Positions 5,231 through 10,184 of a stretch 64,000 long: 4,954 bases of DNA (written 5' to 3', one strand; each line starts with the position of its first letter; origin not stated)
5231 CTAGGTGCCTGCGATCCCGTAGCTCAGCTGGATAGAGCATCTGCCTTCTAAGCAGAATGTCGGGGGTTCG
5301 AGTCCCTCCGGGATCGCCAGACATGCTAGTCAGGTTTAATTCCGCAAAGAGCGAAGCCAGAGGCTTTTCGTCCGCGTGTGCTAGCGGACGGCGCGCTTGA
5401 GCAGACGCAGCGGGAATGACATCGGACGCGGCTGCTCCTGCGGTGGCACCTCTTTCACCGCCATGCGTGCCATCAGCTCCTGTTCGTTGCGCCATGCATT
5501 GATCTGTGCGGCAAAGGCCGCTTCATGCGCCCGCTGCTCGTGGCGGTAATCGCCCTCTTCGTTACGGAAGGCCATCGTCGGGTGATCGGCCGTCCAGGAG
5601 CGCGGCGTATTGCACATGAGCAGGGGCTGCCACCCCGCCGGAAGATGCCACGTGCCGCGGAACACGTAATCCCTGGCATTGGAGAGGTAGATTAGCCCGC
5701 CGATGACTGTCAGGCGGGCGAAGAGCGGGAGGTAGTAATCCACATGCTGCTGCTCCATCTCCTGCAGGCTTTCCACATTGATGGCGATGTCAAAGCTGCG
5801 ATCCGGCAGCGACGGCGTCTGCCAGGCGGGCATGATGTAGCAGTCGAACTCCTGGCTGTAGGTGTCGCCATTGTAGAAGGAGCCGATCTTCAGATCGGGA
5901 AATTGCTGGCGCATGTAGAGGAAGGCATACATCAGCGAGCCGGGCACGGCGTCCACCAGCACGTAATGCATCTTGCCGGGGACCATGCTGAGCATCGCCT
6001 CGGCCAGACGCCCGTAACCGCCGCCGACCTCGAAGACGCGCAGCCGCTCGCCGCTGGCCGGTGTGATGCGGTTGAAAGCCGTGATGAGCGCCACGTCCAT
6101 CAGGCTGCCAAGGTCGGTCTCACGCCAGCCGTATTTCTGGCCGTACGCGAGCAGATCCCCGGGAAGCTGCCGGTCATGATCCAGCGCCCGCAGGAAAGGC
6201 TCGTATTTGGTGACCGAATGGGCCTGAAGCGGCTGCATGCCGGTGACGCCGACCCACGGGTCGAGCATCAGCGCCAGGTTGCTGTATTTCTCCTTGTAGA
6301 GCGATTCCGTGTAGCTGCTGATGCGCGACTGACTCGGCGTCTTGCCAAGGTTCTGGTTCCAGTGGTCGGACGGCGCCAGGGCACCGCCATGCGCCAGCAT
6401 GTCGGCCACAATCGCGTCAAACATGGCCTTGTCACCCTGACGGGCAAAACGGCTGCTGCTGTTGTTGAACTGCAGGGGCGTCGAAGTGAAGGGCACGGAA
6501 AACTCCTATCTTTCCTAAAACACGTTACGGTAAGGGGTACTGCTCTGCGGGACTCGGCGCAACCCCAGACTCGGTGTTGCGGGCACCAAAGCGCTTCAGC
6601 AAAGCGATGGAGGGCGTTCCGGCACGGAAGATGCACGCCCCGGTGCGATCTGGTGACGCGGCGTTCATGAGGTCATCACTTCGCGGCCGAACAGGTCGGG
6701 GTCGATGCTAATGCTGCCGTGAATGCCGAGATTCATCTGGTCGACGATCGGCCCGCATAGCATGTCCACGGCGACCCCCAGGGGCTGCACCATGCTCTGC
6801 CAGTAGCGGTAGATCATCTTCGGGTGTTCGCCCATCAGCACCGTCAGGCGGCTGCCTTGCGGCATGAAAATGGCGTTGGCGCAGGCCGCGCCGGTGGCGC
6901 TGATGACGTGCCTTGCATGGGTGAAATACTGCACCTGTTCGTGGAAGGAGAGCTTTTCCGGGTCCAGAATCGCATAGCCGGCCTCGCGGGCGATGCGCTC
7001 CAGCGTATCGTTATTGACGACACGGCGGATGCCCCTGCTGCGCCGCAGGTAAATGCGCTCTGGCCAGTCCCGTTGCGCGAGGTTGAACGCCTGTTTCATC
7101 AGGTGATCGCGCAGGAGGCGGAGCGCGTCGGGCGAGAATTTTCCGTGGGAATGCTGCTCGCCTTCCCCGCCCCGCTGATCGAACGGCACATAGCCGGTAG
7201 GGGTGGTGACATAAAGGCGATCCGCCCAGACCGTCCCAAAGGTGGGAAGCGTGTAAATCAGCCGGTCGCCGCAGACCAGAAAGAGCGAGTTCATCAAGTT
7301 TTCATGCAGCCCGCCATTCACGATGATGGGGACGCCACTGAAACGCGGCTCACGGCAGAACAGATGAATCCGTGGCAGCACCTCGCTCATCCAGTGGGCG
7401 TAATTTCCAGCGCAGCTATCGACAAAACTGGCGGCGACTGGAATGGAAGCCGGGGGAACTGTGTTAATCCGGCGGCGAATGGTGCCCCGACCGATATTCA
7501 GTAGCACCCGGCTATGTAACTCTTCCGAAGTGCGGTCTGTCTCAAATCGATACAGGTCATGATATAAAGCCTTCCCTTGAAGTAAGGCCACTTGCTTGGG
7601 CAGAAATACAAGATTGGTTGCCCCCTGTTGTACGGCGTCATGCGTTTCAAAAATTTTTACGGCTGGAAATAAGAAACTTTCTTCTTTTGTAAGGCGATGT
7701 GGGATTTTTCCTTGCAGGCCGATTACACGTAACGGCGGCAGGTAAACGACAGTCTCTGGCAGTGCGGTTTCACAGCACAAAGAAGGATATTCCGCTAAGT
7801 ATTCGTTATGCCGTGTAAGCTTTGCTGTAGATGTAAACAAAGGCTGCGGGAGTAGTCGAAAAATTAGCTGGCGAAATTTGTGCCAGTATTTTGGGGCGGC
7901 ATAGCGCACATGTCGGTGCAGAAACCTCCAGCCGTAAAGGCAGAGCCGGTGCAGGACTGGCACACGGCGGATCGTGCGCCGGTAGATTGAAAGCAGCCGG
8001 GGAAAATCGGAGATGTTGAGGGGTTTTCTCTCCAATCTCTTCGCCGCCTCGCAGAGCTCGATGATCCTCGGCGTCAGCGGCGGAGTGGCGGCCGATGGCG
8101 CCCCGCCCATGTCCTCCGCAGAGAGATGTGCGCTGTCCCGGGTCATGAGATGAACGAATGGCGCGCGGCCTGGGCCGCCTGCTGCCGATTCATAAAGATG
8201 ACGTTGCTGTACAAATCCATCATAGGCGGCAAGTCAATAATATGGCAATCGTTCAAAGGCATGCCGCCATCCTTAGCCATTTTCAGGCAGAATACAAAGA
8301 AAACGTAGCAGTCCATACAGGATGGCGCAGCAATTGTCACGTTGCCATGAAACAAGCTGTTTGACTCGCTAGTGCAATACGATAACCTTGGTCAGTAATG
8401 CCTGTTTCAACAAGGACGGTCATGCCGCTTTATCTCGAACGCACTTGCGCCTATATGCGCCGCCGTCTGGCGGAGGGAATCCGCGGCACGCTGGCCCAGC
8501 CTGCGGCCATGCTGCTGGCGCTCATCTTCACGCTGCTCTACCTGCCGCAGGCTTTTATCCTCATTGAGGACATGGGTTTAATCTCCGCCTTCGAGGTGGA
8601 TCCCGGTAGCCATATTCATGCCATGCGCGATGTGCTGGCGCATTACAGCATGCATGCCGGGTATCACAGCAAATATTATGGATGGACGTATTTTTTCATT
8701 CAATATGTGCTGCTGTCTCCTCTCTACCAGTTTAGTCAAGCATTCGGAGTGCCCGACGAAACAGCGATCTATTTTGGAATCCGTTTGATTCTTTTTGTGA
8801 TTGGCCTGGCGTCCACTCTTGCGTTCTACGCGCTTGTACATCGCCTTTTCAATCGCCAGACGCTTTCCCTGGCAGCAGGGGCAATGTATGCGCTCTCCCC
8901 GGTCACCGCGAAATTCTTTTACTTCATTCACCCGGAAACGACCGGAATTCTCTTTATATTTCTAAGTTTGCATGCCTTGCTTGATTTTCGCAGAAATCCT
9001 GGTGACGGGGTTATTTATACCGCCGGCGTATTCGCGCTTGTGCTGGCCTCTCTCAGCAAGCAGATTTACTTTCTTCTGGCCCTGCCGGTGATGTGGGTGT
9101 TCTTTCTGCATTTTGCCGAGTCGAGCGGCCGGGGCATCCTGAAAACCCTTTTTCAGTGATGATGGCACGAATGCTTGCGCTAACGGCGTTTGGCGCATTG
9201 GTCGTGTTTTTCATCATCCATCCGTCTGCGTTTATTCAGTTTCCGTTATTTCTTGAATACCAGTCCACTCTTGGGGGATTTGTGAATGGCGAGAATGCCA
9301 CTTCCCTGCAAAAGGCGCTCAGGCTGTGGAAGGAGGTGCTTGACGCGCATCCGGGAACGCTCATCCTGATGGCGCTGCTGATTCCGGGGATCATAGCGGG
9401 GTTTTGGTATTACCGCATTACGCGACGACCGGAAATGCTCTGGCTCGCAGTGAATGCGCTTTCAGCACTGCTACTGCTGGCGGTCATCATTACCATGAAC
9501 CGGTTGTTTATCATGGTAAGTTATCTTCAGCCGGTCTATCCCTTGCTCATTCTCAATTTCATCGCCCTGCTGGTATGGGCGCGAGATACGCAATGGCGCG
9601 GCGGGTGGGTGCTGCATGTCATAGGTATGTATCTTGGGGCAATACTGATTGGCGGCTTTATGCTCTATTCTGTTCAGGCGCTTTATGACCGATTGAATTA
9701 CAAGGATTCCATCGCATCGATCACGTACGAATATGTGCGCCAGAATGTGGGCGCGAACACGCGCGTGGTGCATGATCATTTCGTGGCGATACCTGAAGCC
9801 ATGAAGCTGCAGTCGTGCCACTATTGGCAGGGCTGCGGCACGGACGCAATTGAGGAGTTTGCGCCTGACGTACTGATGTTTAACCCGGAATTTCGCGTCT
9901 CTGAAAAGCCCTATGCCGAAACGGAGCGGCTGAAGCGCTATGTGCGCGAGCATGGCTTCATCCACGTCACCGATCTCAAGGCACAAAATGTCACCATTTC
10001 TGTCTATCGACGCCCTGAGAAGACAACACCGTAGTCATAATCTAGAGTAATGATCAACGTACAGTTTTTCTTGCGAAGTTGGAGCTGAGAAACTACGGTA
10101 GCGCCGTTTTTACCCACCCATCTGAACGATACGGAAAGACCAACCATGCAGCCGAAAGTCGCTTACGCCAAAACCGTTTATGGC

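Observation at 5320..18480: tRNA-Arg-flanked ~13 kb island joining a Gtr/Arn-type periplasmic glycosylation module to a CDP-hexose tailoring pathway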

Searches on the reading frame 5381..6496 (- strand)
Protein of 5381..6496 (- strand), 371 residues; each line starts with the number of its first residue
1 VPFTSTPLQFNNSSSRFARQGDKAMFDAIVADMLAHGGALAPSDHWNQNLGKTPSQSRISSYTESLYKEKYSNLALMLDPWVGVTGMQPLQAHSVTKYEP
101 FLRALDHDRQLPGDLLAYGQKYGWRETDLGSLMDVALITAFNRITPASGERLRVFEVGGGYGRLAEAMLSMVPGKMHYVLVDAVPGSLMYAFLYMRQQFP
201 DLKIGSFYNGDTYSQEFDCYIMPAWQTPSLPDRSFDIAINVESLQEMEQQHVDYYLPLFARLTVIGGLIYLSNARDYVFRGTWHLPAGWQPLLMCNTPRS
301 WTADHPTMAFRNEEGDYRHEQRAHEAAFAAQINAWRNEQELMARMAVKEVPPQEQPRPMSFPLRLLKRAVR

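Call 5: search_protein_families(library=pfam, proteins=[window:5381-6496:-], max_evalue=0.01)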
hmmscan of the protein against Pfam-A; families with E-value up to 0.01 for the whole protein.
window:5381-6496:- (371 aa): 1 family
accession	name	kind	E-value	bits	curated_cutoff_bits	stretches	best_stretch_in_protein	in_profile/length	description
PF13649.12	Methyltransf_25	-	0.00062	20.8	27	0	154-262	1-92/97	Methyltransferase domain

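Call 6: search_protein_families(library=ncbifam, proteins=[window:5381-6496:-], max_evalue=0.01)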
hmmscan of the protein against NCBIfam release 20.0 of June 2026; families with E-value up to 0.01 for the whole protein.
window:5381-6496:- (371 aa): 1 family
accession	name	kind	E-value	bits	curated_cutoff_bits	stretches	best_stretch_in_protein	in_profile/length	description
TIGR04371.1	methyltran_NanM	subfamily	4.5e-27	95.3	44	1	131-273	134-273/273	putative sugar O-methyltransferase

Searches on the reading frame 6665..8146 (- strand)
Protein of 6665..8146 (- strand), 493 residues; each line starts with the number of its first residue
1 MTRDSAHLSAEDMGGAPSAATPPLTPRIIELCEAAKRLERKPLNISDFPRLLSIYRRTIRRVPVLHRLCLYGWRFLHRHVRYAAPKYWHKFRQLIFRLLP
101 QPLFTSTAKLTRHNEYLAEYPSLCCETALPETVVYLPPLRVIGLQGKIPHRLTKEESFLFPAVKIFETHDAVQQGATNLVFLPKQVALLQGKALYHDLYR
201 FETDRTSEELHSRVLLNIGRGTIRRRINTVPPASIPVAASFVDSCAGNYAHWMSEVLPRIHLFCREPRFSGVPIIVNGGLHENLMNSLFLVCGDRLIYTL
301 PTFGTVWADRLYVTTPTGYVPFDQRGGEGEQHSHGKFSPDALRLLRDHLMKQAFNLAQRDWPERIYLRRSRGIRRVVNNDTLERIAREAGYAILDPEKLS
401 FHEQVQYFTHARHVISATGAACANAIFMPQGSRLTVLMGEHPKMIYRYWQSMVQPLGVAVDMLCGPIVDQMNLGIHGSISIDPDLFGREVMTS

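Call 5: search_protein_families(library=pfam, proteins=[window:6665-8146:-], max_evalue=0.01)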
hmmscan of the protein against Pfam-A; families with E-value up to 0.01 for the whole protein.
window:6665-8146:- (493 aa): 1 family
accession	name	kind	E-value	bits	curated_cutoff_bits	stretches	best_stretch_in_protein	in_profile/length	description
PF04577.19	Glyco_transf_61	-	5.7e-24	85.3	27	1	249-434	1-136/137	Glycosyltransferase 61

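Call 6: search_protein_families(library=ncbifam, proteins=[window:6665-8146:-], max_evalue=0.01)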
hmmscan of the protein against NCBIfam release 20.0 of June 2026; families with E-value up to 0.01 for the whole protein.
window:6665-8146:- (493 aa): 0 families

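Call 77: search_protein_families(library=ncbifam, proteins=[window:6665-8146:-], max_evalue=0.001)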
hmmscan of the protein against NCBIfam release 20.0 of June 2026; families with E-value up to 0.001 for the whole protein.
window:6665-8146:- (493 aa): 0 families

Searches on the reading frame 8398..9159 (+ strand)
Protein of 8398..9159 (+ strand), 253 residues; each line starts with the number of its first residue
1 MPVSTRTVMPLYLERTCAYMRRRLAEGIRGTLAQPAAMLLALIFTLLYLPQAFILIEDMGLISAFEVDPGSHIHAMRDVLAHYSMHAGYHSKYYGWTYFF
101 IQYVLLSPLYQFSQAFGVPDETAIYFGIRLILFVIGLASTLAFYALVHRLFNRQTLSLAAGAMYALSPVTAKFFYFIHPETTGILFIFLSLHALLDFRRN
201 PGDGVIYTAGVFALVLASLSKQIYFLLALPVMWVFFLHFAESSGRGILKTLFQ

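Call 5: search_protein_families(library=pfam, proteins=[window:8398-9159:+], max_evalue=0.01)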
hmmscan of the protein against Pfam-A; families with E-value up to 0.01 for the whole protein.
window:8398-9159:+ (253 aa): 1 family
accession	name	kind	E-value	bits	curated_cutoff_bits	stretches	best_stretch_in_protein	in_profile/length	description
PF13231.12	PMT_2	-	1.6e-07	32.1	26.1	1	126-239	22-131/160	Dolichyl-phosphate-mannose-protein mannosyltransferase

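Call 6: search_protein_families(library=ncbifam, proteins=[window:8398-9159:+], max_evalue=0.01)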
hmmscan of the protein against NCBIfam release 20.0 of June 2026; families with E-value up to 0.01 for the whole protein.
window:8398-9159:+ (253 aa): 0 families

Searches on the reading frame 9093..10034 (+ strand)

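Call 5: search_protein_families(library=pfam, proteins=[window:9093-10034:+], max_evalue=0.01)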
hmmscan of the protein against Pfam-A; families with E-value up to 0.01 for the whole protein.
window:9093-10034:+ (313 aa): 0 families

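Call 6: search_protein_families(library=ncbifam, proteins=[window:9093-10034:+], max_evalue=0.01)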
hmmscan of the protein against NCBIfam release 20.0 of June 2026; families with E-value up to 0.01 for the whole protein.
window:9093-10034:+ (313 aa): 1 family
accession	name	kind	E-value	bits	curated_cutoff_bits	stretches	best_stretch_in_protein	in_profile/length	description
TIGR02587.1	TIGR02587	hypoth_equivalog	0.0078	15.6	183.7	1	127-222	17-118/271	TIGR02587 family membrane protein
